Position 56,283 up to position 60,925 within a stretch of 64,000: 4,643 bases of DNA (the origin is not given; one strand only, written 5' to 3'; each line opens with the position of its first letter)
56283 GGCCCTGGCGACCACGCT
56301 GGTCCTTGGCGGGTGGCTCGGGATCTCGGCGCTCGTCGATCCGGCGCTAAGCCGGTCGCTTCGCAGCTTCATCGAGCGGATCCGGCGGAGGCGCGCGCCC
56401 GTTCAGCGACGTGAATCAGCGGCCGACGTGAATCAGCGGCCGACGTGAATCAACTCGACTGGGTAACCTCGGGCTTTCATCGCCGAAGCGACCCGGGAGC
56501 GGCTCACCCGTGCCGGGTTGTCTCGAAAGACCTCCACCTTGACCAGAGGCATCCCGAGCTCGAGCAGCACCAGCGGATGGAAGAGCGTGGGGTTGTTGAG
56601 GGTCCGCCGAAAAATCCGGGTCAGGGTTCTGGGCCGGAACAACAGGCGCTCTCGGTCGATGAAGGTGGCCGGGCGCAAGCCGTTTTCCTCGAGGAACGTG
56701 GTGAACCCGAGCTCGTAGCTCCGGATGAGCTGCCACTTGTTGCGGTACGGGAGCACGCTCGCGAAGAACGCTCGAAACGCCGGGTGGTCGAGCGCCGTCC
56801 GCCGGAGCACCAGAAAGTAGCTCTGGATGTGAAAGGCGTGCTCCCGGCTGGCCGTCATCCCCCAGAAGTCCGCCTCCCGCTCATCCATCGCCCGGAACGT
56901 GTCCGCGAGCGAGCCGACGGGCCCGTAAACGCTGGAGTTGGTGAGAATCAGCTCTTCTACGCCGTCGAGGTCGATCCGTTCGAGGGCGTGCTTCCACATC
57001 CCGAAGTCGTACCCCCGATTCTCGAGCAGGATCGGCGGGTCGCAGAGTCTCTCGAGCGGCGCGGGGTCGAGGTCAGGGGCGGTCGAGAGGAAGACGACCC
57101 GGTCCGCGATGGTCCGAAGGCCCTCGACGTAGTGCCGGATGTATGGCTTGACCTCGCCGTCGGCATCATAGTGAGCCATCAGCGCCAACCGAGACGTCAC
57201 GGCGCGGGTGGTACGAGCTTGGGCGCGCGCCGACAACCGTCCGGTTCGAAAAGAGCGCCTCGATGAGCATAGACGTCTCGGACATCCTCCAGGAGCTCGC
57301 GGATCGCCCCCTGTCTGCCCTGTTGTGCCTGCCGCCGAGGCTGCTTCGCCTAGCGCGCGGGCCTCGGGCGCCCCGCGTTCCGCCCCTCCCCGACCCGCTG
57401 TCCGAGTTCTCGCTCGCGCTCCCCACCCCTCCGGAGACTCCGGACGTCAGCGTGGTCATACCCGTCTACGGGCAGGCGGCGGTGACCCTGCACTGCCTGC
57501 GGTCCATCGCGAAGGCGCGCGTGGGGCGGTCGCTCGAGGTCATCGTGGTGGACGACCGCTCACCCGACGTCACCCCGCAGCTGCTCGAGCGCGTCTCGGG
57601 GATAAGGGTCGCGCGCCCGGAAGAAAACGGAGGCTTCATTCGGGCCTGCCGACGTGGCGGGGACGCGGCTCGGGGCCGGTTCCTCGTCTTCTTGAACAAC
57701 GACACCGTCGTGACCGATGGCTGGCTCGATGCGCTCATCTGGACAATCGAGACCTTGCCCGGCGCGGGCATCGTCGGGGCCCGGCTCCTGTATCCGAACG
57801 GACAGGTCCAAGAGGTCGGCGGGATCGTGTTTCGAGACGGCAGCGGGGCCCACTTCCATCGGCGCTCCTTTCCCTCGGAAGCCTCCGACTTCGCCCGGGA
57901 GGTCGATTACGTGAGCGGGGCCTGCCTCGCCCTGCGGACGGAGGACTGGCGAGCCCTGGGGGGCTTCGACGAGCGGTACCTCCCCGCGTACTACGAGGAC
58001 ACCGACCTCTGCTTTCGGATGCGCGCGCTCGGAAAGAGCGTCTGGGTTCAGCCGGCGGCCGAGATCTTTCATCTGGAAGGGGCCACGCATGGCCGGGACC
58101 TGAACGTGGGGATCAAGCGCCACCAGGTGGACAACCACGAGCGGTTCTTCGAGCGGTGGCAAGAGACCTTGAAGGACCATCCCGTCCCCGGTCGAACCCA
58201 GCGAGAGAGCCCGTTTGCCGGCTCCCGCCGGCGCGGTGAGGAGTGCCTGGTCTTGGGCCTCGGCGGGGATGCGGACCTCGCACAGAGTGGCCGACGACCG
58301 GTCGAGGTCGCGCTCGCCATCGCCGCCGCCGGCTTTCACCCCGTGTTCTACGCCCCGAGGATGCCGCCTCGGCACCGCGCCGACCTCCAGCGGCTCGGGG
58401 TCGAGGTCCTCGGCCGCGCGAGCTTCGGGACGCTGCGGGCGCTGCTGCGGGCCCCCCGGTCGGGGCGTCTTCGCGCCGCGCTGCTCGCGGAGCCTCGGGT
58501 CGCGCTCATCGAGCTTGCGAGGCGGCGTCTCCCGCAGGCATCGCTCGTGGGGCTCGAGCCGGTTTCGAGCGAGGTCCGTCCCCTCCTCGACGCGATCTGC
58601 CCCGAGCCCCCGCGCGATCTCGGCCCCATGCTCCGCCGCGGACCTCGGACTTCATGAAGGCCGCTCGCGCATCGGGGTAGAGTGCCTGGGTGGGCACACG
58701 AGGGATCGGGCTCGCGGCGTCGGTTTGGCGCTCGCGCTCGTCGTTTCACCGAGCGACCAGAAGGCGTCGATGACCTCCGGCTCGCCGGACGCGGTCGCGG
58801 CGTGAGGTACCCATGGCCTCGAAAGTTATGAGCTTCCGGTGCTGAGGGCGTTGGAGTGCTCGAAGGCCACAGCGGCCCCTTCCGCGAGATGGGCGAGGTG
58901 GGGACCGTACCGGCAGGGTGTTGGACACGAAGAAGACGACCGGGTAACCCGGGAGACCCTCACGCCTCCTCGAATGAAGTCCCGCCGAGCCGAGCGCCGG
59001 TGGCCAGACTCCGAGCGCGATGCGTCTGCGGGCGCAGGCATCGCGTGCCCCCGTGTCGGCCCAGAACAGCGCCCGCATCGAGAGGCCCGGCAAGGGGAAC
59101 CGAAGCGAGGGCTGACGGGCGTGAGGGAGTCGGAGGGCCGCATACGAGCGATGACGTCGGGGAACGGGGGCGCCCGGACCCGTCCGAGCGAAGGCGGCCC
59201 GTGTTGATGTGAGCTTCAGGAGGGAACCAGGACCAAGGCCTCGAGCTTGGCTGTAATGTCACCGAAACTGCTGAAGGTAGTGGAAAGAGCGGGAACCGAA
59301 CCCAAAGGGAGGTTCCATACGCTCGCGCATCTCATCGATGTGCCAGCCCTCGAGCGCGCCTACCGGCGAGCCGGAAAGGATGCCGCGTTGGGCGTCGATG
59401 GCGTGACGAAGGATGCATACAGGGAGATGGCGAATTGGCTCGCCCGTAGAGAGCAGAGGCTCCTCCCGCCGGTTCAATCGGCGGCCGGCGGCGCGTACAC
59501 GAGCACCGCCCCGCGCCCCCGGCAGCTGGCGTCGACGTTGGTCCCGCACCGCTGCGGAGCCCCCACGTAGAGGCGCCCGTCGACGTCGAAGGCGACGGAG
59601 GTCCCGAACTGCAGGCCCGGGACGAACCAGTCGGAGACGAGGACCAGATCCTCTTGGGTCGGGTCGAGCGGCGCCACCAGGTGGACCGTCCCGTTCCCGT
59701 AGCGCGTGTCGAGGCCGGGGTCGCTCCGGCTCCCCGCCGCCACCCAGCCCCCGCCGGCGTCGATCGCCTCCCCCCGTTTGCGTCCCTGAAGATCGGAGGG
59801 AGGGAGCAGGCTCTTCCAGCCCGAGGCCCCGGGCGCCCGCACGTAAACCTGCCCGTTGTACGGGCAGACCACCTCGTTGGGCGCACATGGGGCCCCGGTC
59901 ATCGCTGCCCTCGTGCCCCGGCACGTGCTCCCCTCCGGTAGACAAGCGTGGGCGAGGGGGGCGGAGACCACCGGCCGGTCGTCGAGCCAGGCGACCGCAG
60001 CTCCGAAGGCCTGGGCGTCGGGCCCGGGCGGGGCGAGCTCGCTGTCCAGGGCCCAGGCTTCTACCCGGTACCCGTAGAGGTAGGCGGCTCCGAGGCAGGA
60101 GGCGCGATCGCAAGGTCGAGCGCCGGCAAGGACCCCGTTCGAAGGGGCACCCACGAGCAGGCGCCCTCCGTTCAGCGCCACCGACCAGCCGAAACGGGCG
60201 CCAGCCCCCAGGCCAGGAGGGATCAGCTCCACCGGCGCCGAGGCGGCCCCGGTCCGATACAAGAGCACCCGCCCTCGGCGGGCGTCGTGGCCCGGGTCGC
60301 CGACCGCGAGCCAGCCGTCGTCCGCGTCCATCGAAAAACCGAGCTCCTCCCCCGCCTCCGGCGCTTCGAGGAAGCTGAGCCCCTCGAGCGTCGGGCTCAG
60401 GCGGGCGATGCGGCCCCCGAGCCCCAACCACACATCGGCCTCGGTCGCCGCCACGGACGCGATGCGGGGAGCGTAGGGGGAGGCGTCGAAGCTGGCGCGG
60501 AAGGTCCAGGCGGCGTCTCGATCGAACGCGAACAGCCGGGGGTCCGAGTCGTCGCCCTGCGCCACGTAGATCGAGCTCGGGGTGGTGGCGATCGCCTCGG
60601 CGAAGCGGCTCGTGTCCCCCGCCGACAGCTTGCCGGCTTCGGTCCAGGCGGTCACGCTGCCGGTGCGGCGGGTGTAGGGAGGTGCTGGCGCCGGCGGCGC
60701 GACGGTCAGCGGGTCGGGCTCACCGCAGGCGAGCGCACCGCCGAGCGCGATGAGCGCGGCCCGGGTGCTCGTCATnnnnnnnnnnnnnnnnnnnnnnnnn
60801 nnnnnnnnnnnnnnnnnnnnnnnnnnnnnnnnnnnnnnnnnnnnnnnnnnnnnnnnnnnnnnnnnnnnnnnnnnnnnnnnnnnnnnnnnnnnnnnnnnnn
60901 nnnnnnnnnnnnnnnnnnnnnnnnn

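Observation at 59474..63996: Three tandem FG-GAP beta-propeller lipoproteins coupled by ATGA overlaps, preceded by a Pro-rich single-pass membrane protein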

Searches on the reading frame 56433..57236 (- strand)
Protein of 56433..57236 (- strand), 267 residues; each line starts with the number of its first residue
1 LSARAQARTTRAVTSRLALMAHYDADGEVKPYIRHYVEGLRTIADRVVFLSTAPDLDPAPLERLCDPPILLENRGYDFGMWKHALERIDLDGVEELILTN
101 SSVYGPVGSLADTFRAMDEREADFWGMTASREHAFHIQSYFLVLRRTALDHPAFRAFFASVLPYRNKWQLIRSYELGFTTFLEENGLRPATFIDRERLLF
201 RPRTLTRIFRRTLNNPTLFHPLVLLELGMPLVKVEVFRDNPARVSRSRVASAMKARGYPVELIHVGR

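Call 57: search_protein_families(library=pfam, proteins=[window:56433-57236:-], max_evalue=0.0001)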
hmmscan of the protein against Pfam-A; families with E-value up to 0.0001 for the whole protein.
window:56433-57236:- (267 aa): 1 family
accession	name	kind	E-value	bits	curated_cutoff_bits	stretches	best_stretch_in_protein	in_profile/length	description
PF05045.17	RgpF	-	6.1e-29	101.5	25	1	58-262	14-230/503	Rhamnan synthesis protein F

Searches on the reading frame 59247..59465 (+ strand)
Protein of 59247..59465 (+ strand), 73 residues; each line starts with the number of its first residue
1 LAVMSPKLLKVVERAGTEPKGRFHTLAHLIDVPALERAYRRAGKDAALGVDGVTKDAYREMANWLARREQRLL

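Call 27: search_solved_structures(query=window:59247-59465:+, max_evalue=10, show_alignments=2)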
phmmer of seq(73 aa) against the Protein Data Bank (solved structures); distinct sequences matched with E-value up to 10: 2.
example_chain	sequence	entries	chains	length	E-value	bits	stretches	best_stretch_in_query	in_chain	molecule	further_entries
6z3e_A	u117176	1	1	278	0.69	13.6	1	6-39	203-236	GTPase IMAP family member 5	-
2jok_A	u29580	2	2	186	1.2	12.8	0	18-55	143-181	Putative G-nucleotide exchange factor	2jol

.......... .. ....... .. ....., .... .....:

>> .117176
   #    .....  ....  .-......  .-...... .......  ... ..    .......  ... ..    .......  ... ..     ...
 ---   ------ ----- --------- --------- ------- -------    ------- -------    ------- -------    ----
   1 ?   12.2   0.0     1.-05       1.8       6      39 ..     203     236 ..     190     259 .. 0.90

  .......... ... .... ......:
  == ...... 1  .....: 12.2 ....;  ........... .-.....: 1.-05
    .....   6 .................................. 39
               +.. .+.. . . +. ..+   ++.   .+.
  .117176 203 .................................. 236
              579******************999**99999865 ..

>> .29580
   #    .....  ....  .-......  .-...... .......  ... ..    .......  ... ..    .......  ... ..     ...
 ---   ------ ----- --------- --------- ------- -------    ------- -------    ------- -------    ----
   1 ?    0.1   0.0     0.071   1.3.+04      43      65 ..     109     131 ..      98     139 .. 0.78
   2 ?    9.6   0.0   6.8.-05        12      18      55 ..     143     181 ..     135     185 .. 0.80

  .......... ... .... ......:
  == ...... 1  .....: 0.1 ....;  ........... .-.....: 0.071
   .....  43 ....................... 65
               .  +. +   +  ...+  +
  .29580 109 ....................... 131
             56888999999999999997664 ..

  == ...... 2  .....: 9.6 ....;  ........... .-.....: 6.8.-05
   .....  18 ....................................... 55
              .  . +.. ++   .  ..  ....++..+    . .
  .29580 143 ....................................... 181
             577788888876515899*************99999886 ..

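Call 94: search_dna_similar(query=window:59247-59465:+, collection=plasmids, mode=protein, max_evalue=0.01, max_rows=10)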
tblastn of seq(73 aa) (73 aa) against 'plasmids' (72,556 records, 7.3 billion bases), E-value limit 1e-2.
Records with a match: 4178; places in all: 4697; records where one place covers at least 80% of the query: 13.
Best place of each record, by identity: <60% 4178.
By first word of the organism name: Klebsiella 3640; Escherichia 191; Enterobacter 134; Citrobacter 50; Salmonella 38; Sinorhizobium 38; Raoultella 24; Serratia 9; Phytobacter 6; Shigella 6; and 21 more.
By predicted mobility (MOB-suite, as given by PLSDB): conjugative 2407; mobilizable 975; non-mobilizable 796.
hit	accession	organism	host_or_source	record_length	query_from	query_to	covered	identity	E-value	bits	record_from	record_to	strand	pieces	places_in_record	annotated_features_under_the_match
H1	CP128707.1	Klebsiella pneumoniae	Homo sapiens,blood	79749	4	72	95%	42.9%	8e-4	42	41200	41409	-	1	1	ltrA: group II intron reverse transcriptase/maturase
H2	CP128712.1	Klebsiella pneumoniae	Homo sapiens,bile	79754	4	72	95%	42.9%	8e-4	42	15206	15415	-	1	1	ltrA: group II intron reverse transcriptase/maturase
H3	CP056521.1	Klebsiella pneumoniae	culture,Wastewater influent sample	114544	4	72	95%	42.9%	8e-4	42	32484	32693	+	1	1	ltrA: group II intron reverse transcriptase/maturase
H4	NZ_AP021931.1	Klebsiella pneumoniae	-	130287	4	72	95%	42.9%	8e-4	42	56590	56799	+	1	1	ltrA: group II intron reverse transcriptase/maturase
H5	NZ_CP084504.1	Klebsiella pneumoniae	Capra aegagrus hircus,goat ...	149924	4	72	95%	42.9%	8e-4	42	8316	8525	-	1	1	ltrA: group II intron reverse transcriptase/maturase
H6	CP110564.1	Klebsiella pneumoniae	Homo sapiens,wound swab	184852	4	72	95%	42.9%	8e-4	42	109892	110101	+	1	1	ltrA: group II intron reverse transcriptase/maturase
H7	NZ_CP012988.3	Klebsiella pneumoniae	Homo sapiens,urine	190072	4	72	95%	42.9%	8e-4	42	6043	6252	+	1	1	ltrA: group II intron reverse transcriptase/maturase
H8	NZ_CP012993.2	Klebsiella pneumoniae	Homo sapiens,blood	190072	4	72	95%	42.9%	8e-4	42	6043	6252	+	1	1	ltrA: group II intron reverse transcriptase/maturase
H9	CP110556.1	Klebsiella pneumoniae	Homo sapiens,urine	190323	4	72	95%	42.9%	8e-4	42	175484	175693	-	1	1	ltrA: group II intron reverse transcriptase/maturase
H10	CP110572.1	Klebsiella pneumoniae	Homo sapiens,urine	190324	4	72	95%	42.9%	8e-4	42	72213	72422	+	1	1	ltrA: group II intron reverse transcriptase/maturase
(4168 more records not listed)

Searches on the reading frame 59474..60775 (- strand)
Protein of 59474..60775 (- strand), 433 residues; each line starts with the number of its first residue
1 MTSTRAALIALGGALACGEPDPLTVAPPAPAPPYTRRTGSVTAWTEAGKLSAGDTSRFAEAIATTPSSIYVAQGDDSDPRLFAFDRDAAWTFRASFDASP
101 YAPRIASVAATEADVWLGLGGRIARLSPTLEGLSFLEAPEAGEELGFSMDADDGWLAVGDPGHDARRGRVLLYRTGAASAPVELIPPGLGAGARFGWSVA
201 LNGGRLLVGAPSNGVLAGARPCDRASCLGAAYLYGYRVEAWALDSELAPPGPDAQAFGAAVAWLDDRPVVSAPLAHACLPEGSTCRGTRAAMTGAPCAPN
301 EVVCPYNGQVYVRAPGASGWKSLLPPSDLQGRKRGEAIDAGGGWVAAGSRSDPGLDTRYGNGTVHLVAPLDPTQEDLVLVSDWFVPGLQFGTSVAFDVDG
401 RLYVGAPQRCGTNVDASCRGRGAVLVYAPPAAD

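Call 4: search_protein_families(library=pfam, proteins=[window:59474-60775:-], max_evalue=1)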
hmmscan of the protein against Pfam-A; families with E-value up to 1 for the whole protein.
window:59474-60775:- (433 aa): 2 families
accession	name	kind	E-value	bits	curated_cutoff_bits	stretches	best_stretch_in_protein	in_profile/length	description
PF14312.12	FG-GAP_2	-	6.8e-14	52.2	23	2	184-233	7-48/49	FG-GAP repeat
PF09207.16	Yeast-kill-tox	-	0.18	12.9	23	1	257-314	29-82/87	Yeast killer toxin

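Call 5: search_protein_families(library=ncbifam, proteins=[window:59474-60775:-], max_evalue=1)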
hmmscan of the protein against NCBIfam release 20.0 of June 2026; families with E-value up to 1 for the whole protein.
window:59474-60775:- (433 aa): 0 families

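Call 48: list_cluster_members(proteins=[P0001, P0038, window:62106-63317:-, window:59474-60775:-])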
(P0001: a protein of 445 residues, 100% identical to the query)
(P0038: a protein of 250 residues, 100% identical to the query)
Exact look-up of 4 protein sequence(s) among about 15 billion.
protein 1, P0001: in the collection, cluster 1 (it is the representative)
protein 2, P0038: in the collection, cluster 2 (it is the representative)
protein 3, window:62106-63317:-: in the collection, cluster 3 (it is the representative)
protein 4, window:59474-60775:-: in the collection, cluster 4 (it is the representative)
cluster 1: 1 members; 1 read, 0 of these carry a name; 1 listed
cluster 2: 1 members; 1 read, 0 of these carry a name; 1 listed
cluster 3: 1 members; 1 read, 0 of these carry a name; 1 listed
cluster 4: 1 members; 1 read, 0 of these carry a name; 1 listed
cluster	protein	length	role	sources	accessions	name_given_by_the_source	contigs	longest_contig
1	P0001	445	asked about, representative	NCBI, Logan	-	-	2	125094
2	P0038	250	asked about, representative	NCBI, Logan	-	-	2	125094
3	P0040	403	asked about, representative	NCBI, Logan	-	-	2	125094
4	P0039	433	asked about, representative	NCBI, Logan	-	-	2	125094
